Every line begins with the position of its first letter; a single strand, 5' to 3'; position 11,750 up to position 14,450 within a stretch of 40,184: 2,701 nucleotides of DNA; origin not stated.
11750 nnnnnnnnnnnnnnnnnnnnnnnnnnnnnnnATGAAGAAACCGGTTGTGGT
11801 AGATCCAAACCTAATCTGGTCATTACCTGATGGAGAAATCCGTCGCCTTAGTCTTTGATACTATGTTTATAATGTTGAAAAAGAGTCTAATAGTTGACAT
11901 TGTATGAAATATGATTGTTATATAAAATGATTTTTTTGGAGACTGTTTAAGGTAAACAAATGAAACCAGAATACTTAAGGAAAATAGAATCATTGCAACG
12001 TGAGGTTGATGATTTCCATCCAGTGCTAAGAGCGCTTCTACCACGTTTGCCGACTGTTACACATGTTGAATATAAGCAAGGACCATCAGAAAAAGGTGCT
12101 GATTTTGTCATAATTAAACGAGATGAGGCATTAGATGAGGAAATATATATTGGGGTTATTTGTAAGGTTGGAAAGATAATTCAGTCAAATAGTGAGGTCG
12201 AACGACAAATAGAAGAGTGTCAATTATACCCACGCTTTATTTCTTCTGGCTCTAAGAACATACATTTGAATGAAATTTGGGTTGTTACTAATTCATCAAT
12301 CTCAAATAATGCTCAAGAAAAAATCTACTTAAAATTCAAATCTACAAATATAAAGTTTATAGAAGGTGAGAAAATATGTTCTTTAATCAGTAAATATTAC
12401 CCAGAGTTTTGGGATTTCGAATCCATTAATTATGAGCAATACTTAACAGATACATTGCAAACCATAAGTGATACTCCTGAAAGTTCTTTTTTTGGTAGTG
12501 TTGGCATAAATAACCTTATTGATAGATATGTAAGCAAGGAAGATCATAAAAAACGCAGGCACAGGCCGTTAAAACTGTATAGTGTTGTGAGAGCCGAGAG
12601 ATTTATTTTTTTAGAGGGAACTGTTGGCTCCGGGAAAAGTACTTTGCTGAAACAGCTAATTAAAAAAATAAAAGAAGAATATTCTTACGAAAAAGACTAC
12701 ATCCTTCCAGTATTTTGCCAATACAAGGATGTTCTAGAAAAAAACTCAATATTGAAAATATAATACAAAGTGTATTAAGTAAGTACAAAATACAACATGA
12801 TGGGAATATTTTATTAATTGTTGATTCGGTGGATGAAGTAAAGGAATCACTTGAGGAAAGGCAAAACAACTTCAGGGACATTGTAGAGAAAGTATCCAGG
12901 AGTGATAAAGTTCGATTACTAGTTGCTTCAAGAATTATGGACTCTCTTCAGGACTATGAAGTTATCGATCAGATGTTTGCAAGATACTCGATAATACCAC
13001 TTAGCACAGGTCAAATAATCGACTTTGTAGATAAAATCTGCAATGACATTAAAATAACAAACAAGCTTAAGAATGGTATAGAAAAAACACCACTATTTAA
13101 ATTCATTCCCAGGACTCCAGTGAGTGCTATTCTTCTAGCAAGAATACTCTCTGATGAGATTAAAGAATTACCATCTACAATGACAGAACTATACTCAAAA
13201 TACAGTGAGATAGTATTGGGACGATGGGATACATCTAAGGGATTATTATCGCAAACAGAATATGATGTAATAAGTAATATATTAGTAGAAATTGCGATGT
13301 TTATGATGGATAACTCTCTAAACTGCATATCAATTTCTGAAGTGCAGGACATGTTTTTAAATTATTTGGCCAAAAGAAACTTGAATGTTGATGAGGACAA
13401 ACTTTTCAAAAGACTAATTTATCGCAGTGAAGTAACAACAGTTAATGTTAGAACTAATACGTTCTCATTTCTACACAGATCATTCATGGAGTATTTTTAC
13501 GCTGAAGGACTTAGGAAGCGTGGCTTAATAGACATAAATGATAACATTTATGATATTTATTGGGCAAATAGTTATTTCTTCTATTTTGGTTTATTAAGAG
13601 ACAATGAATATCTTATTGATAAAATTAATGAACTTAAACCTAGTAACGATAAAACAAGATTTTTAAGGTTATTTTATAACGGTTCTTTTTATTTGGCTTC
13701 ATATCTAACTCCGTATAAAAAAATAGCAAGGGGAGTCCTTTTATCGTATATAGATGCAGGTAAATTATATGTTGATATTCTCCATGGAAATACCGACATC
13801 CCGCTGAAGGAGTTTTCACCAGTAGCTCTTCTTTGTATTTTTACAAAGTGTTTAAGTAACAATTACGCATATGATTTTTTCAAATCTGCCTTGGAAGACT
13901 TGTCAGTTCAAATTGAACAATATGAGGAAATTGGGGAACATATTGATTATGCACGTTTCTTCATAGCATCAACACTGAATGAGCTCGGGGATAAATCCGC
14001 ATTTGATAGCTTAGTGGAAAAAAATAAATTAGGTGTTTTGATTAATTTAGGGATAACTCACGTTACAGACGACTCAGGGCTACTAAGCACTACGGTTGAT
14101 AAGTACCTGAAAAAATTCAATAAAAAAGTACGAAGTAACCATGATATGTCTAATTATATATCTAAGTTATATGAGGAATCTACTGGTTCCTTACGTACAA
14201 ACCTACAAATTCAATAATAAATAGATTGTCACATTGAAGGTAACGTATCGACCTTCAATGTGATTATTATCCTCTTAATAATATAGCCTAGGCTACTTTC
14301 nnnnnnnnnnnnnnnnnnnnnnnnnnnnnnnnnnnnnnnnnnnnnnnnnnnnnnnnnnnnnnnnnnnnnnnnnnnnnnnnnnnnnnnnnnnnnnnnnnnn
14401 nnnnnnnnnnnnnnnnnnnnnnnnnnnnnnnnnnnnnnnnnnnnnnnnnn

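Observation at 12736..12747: A7 homopolymer exactly at the frame junction of the STAND NTPase: pseudogene, phase switch or slippage site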

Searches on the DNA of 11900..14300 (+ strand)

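Call 7: search_dna_similar(query=window:11900-14300:+, collection=ecoli_genomes, mode=near, max_rows=40)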
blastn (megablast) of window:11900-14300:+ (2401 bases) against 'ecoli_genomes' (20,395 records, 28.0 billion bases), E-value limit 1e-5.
Records with a match: 18; places in all: 18; records where one place covers at least 80% of the query: 17.
Genomes with a match: 18 of 5426; with a place that covers at least 80% of the query: 17. Places per genome that has any: lowest 1, median 1, highest 1. On chromosomes: 18 places; on plasmids: 0.
Best place of each record, by identity: >=99% 6; 95-99% 12.
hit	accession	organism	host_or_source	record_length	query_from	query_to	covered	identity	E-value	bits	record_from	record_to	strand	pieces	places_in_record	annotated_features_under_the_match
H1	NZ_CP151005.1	Escherichia coli strain 19KM1766N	Dog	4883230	1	2401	100%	99.9%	0e+0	4423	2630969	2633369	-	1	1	NACHT domain-containing NTPase | hypothetical protein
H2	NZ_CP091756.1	Escherichia coli strain LC-1302-2020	Homo sapiens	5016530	1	2401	100%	99.8%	0e+0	4412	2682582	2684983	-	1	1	NACHT domain-containing protein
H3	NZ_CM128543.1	Escherichia coli strain MMC-J-0105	Homo sapiens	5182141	1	2401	100%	99.8%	0e+0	4412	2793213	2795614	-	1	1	NACHT domain-containing protein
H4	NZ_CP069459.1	Escherichia coli strain FDAARGOS_1249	Homo sapiens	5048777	1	2401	100%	99.8%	0e+0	4409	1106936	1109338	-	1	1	NACHT domain-containing protein | hypothetical protein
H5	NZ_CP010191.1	Escherichia coli strain M8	mouse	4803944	1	2401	100%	97.6%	0e+0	4119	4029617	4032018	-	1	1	NACHT domain-containing protein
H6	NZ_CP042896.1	Escherichia coli strain CFSAN061771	missing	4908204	1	2400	100%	97.6%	0e+0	4117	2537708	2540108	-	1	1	NACHT domain-containing protein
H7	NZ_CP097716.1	Escherichia coli strain MS1718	Chicken blood (Gallus gallus)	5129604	1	2400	100%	97.6%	0e+0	4117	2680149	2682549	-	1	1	NACHT domain-containing protein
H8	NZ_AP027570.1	Escherichia coli strain LR-60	Homo sapiens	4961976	1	2400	100%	97.6%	0e+0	4117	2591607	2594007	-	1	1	NACHT domain-containing protein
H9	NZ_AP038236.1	Escherichia coli strain HCM-24C-3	Gallus gallus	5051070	1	2400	100%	97.6%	0e+0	4117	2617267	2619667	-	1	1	NACHT domain-containing protein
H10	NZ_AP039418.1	Escherichia coli strain BroCaecum-55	Gallus gallus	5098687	1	2400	100%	97.6%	0e+0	4117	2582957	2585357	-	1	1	NACHT domain-containing protein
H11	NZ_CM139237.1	Escherichia coli strain EcE.ESBL.COL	Homo sapiens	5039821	1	2400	100%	97.6%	0e+0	4117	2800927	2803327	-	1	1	NACHT domain-containing protein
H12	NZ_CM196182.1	Escherichia coli strain N-01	Homo sapiens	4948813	1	2400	100%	97.6%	0e+0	4117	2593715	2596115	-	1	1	NACHT domain-containing protein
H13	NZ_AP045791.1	Escherichia coli strain 23CRST026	Homo sapiens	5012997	1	2400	100%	97.6%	0e+0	4117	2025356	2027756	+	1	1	NACHT domain-containing protein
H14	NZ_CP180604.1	Escherichia coli strain PS2Canimalfeces3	Cat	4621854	1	2401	100%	97.6%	0e+0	4113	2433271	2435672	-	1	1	NACHT domain-containing protein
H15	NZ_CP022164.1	Escherichia coli strain M160133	Homo sapiens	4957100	1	2400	100%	97.6%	0e+0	4113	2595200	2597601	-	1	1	NACHT domain-containing protein | hypothetical protein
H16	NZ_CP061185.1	Escherichia coli strain LD67-1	feces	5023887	14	2400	99%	97.4%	0e+0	4069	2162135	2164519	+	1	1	NACHT domain-containing protein | hypothetical protein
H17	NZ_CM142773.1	Escherichia coli strain GPEC1446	chicken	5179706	146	2401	94%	99.9%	0e+0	4150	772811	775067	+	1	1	NACHT domain-containing protein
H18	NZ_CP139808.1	Escherichia coli strain FLI21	Homo sapiens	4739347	1159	2401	52%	99.5%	0e+0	2263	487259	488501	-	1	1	hypothetical protein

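Call 8: search_dna_similar(query=window:11900-14300:+, collection=phages, mode=near, max_rows=30)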
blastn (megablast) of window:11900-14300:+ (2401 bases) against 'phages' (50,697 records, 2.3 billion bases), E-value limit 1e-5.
No match.

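Call 9: get_annotated_region(hit=H1, flank=3000)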
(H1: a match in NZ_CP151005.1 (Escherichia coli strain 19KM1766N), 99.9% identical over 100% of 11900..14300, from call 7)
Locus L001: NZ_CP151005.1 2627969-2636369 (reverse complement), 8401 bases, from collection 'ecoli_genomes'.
description: Escherichia coli strain 19KM1766N chromosome, complete genome
organism: Escherichia coli strain 19KM1766N (NCBI taxid 562)
replicon: chromosome; assembly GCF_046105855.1
host: Dog; source: Rectal; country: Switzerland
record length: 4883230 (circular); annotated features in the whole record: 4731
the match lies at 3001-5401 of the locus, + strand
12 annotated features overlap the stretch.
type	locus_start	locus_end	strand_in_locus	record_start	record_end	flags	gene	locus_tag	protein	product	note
CDS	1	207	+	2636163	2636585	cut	ydaT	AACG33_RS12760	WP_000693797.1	toxin YdaT family protein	-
CDS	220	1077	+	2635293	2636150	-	ydaU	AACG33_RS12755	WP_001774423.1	YdaU family protein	-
CDS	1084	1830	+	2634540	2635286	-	ydaV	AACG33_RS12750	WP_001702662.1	ATP-binding protein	-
CDS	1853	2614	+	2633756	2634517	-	-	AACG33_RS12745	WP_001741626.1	DUF1627 domain-containing protein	-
CDS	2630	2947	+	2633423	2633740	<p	-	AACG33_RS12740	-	DUF977 family protein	incomplete; partial in the middle of a contig; missing C-terminus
CDS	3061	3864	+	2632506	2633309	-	-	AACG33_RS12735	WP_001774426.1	hypothetical protein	-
CDS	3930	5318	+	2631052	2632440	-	-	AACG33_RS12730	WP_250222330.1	NACHT domain-containing NTPase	-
CDS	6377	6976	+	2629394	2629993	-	-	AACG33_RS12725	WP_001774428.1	DUF1367 family protein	-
CDS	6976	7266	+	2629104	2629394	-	-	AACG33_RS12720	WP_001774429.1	DUF1364 domain-containing protein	-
CDS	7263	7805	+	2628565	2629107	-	-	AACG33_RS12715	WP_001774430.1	DUF1133 family protein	-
tRNA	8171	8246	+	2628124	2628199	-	-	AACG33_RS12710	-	tRNA-Thr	-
tRNA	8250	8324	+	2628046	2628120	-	-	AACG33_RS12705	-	tRNA-Gly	-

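Call 10: get_annotated_region(hit=H2, flank=3000)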
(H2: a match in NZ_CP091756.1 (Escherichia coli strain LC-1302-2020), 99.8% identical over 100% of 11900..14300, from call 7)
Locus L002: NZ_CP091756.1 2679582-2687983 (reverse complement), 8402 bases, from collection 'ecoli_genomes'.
description: Escherichia coli strain LC-1302-2020 chromosome, complete genome
organism: Escherichia coli strain LC-1302-2020 (NCBI taxid 562)
replicon: chromosome; assembly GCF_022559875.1
host: Homo sapiens; source: rectal swab; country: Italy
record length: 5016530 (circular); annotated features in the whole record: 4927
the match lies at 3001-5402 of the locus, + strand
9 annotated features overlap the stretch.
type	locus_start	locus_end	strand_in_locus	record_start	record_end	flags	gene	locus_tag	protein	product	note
CDS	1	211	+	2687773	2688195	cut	ydaT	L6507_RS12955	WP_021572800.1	toxin YdaT family protein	-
CDS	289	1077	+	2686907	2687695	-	-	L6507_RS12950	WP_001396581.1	hypothetical protein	-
CDS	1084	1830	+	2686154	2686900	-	ydaV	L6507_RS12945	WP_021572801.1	ATP-binding protein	-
CDS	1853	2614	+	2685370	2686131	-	-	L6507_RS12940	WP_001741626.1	DUF1627 domain-containing protein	-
CDS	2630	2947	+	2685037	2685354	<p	-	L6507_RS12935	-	DUF977 family protein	incomplete; partial in the middle of a contig; missing C-terminus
CDS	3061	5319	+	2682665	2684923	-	-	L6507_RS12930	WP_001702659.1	NACHT domain-containing protein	-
CDS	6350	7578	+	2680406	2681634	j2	-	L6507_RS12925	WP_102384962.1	IS3 family transposase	programmed frameshift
CDS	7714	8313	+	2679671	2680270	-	-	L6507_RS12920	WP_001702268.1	DUF1367 family protein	-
CDS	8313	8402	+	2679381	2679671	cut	-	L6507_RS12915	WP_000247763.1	DUF1364 domain-containing protein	-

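Call 11: get_annotated_region(hit=H4, flank=3000)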
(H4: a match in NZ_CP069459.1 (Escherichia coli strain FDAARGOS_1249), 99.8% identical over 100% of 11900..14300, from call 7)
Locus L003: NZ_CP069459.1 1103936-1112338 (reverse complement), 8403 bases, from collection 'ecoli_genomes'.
description: Escherichia coli strain FDAARGOS_1249 chromosome, complete genome
organism: Escherichia coli strain FDAARGOS_1249 (NCBI taxid 562)
replicon: chromosome; assembly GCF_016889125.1
host: Homo sapiens; source: missing; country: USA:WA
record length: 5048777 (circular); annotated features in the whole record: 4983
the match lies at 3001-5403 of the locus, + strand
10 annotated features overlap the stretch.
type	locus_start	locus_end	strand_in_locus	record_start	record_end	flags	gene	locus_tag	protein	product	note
CDS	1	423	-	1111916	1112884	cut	-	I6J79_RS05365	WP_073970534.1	IS5 family transposase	-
CDS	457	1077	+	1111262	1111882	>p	-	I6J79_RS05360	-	hypothetical protein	incomplete; partial in the middle of a contig; missing N-terminus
CDS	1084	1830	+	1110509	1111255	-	ydaV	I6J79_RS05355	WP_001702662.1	ATP-binding protein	-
CDS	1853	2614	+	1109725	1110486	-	-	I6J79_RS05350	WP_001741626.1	DUF1627 domain-containing protein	-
CDS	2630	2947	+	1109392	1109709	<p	-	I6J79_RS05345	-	DUF977 family protein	incomplete; partial in the middle of a contig; missing C-terminus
CDS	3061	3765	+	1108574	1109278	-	-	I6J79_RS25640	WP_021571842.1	hypothetical protein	-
CDS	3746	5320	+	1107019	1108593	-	-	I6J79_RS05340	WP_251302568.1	NACHT domain-containing protein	-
CDS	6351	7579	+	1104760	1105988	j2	-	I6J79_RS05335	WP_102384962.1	IS3 family transposase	programmed frameshift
CDS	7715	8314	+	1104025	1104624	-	-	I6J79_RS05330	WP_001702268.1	DUF1367 family protein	-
CDS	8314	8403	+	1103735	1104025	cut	-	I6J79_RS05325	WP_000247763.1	DUF1364 domain-containing protein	-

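Call 12: get_annotated_region(hit=H5, flank=3000)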
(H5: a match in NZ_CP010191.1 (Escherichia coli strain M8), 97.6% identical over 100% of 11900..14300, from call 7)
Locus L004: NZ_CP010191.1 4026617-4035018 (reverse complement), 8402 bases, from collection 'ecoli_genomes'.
description: Escherichia coli strain M8 chromosome, complete genome
organism: Escherichia coli strain M8 (NCBI taxid 562)
replicon: chromosome; assembly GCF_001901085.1
host: mouse; source: -; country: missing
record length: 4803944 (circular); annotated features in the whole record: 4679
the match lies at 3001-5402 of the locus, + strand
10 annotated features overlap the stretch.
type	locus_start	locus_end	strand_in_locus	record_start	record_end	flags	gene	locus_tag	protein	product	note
CDS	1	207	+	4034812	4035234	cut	ydaT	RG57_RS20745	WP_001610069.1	toxin YdaT family protein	-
CDS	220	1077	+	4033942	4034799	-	ydaU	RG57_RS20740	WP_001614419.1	YdaU family protein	-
CDS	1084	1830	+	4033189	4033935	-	ydaV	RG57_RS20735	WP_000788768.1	ATP-binding protein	-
CDS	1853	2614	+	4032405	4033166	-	-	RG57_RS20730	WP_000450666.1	DUF1627 domain-containing protein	-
CDS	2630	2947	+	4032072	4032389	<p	-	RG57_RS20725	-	DUF977 family protein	incomplete; partial in the middle of a contig; missing C-terminus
CDS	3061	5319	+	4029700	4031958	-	-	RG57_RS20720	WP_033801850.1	NACHT domain-containing protein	-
CDS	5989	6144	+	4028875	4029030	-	hokD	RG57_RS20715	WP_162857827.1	type I toxin-antitoxin system toxin HokD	-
CDS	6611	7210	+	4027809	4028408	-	-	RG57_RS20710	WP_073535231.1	DUF1367 family protein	-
CDS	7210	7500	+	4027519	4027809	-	-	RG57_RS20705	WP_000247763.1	DUF1364 domain-containing protein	-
CDS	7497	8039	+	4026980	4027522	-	-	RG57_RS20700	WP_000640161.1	DUF1133 family protein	-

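Call 13: get_annotated_region(hit=H3, flank=500)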
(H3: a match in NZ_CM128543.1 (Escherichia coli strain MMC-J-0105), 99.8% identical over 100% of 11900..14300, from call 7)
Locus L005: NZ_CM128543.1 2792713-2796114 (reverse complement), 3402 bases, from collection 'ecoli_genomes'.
description: Escherichia coli strain MMC-J-0105 chromosome, whole genome shotgun sequence
organism: Escherichia coli strain MMC-J-0105 (NCBI taxid 562)
replicon: chromosome; assembly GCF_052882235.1
host: Homo sapiens; source: not applicable; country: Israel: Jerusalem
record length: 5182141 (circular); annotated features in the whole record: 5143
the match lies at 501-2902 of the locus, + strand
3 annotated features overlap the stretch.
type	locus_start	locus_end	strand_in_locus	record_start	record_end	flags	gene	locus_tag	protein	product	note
CDS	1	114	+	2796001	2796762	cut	-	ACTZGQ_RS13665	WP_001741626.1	DUF1627 domain-containing protein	-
CDS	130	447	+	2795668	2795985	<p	-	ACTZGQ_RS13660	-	DUF977 family protein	incomplete; partial in the middle of a contig; missing C-terminus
CDS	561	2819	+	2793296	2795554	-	-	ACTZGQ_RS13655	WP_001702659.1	NACHT domain-containing protein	-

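Call 14: get_annotated_region(hit=H6, flank=500)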
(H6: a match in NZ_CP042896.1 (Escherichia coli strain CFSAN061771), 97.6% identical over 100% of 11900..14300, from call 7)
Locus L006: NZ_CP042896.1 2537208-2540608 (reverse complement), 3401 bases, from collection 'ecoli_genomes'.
description: Escherichia coli strain CFSAN061771 chromosome, complete genome
organism: Escherichia coli strain CFSAN061771 (NCBI taxid 562)
replicon: chromosome; assembly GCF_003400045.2
host: missing; source: raw milk cheese; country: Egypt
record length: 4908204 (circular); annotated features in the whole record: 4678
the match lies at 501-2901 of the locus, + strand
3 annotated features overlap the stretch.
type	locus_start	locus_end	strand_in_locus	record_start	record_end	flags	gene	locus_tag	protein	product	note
CDS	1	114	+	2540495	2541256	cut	-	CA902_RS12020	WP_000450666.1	DUF1627 domain-containing protein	-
CDS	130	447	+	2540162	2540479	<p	-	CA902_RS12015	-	DUF977 family protein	incomplete; partial in the middle of a contig; missing C-terminus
CDS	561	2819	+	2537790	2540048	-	-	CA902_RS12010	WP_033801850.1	NACHT domain-containing protein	-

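Call 15: get_annotated_region(hit=H7, flank=500)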
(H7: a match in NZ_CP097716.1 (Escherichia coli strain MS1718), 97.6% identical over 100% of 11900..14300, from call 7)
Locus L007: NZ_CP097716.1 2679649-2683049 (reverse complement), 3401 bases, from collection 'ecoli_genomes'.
description: Escherichia coli strain MS1718 chromosome, complete genome
organism: Escherichia coli strain MS1718 (NCBI taxid 562)
replicon: chromosome; assembly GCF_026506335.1
host: -; source: Chicken blood (Gallus gallus); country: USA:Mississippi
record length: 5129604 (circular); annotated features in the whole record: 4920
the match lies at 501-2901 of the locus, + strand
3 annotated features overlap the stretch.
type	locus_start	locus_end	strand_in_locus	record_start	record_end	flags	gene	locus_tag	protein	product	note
CDS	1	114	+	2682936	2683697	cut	-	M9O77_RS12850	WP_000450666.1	DUF1627 domain-containing protein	-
CDS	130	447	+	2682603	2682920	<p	-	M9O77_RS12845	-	DUF977 family protein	incomplete; partial in the middle of a contig; missing C-terminus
CDS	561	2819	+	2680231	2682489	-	-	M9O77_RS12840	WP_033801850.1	NACHT domain-containing protein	-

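Call 16: get_annotated_region(hit=H8, flank=500)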
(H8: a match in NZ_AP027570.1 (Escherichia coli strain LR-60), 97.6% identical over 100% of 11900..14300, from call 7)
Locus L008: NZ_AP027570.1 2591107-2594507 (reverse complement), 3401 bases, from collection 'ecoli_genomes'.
description: Escherichia coli strain LR-60 chromosome, complete genome
organism: Escherichia coli strain LR-60 (NCBI taxid 562)
replicon: chromosome; assembly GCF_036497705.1
host: Homo sapiens; source: feces; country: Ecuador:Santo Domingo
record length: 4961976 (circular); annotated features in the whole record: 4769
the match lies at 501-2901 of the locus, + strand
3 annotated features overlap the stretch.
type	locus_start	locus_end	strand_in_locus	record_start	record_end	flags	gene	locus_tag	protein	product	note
CDS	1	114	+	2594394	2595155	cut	-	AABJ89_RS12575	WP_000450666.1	DUF1627 domain-containing protein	-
CDS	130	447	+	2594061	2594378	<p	-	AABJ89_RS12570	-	DUF977 family protein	incomplete; partial in the middle of a contig; missing C-terminus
CDS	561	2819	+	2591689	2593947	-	-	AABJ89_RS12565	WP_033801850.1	NACHT domain-containing protein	-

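Call 17: get_annotated_region(hit=H14, flank=500)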
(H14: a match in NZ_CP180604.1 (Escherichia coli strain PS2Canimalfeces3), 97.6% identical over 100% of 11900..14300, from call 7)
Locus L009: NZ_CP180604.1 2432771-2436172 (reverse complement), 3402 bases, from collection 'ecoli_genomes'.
description: Escherichia coli strain PS2Canimalfeces3 chromosome, complete genome
organism: Escherichia coli strain PS2Canimalfeces3 (NCBI taxid 562)
replicon: chromosome; assembly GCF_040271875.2
host: Cat; source: not applicable; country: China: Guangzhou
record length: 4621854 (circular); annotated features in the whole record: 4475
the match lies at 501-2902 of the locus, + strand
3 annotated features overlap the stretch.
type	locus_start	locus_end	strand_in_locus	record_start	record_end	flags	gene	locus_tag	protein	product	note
CDS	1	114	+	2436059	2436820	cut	-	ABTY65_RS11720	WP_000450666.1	DUF1627 domain-containing protein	-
CDS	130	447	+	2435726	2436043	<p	-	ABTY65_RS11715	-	DUF977 family protein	incomplete; partial in the middle of a contig; missing C-terminus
CDS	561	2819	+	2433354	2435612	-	-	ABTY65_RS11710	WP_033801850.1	NACHT domain-containing protein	-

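Call 18: get_annotated_region(hit=H15, flank=500)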
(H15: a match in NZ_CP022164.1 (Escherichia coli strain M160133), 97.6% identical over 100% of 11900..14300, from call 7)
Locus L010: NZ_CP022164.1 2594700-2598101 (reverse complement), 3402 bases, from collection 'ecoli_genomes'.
description: Escherichia coli strain M160133 chromosome, complete genome
organism: Escherichia coli strain M160133 (NCBI taxid 562)
replicon: chromosome; assembly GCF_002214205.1
host: Homo sapiens; source: urine; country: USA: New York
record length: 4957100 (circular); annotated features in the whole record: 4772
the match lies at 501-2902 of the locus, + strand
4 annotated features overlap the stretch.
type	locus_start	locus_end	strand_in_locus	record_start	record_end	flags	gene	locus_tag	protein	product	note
CDS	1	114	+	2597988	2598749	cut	-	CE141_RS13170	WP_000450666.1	DUF1627 domain-containing protein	-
CDS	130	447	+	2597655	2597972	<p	-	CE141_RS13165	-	DUF977 family protein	incomplete; partial in the middle of a contig; missing C-terminus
CDS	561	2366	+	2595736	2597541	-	-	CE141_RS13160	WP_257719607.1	NACHT domain-containing protein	-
CDS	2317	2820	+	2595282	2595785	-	-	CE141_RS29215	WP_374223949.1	hypothetical protein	-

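Call 19: get_annotated_region(hit=H16, flank=500)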
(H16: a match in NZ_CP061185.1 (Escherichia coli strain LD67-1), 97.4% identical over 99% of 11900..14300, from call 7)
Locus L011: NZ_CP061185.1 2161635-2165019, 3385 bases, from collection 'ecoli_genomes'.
description: Escherichia coli strain LD67-1 chromosome, complete genome
organism: Escherichia coli strain LD67-1 (NCBI taxid 562)
replicon: chromosome; assembly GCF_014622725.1
host: -; source: feces; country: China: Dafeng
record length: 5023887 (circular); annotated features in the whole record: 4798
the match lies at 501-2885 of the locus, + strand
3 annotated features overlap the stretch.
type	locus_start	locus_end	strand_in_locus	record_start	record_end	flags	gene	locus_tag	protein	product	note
CDS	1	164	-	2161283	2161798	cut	-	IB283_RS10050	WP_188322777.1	hypothetical protein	-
CDS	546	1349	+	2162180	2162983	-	-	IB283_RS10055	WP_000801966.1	hypothetical protein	-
CDS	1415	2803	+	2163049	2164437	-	-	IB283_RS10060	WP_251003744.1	NACHT domain-containing protein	-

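Call 20: get_annotated_region(hit=H17, flank=3000)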
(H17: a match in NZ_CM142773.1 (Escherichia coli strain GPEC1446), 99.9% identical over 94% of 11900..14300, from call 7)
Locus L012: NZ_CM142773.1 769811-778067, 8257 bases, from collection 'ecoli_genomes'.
description: Escherichia coli strain GPEC1446 chromosome, whole genome shotgun sequence
organism: Escherichia coli strain GPEC1446 (NCBI taxid 562)
replicon: chromosome; assembly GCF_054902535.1
host: -; source: chicken; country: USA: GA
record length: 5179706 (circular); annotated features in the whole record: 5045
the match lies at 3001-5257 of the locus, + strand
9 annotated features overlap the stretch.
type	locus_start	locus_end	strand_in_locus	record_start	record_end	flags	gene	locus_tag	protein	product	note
CDS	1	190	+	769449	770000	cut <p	-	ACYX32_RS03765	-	YdaU family protein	incomplete; partial in the middle of a contig; missing N-terminus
CDS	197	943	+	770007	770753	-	ydaV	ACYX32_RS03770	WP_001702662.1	ATP-binding protein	-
CDS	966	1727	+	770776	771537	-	-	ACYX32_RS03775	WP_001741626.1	DUF1627 domain-containing protein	-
CDS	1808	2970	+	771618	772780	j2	-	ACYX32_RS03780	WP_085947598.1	IS3-like element IS3 family transposase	programmed frameshift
CDS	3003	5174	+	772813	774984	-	-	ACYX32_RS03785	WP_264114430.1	NACHT domain-containing protein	-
CDS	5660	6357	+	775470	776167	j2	-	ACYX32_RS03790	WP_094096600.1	IS1-like element IS1A family transposase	programmed frameshift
CDS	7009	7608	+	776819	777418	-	-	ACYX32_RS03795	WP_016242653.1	DUF1367 family protein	-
CDS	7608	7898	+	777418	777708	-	-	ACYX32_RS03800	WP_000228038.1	DUF1364 domain-containing protein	-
CDS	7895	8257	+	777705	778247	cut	-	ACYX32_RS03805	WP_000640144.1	DUF1133 family protein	-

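Call 21: get_annotated_region(hit=H18, flank=3000)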
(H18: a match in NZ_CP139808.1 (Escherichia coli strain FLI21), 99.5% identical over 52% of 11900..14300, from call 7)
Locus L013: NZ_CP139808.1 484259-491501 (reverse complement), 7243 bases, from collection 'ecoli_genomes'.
description: Escherichia coli strain FLI21 chromosome, complete genome
organism: Escherichia coli strain FLI21 (NCBI taxid 562)
replicon: chromosome; assembly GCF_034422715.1
host: Homo sapiens; source: -; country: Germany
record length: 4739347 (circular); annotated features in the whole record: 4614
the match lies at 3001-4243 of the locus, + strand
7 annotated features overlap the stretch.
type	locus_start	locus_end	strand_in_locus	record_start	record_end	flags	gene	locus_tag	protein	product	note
CDS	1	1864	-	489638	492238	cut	recE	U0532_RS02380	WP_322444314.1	exodeoxyribonuclease VIII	-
CDS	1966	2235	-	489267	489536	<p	-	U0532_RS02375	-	hypothetical protein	incomplete; partial in the middle of a contig; missing N-terminus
CDS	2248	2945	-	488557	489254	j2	-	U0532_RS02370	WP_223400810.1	IS1-like element IS1X2 family transposase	programmed frameshift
CDS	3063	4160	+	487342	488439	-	-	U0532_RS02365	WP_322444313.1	hypothetical protein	-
CDS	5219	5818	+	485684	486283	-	-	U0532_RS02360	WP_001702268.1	DUF1367 family protein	-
CDS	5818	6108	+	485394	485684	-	-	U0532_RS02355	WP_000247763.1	DUF1364 domain-containing protein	-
CDS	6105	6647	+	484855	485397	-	-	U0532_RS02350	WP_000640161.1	DUF1133 family protein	-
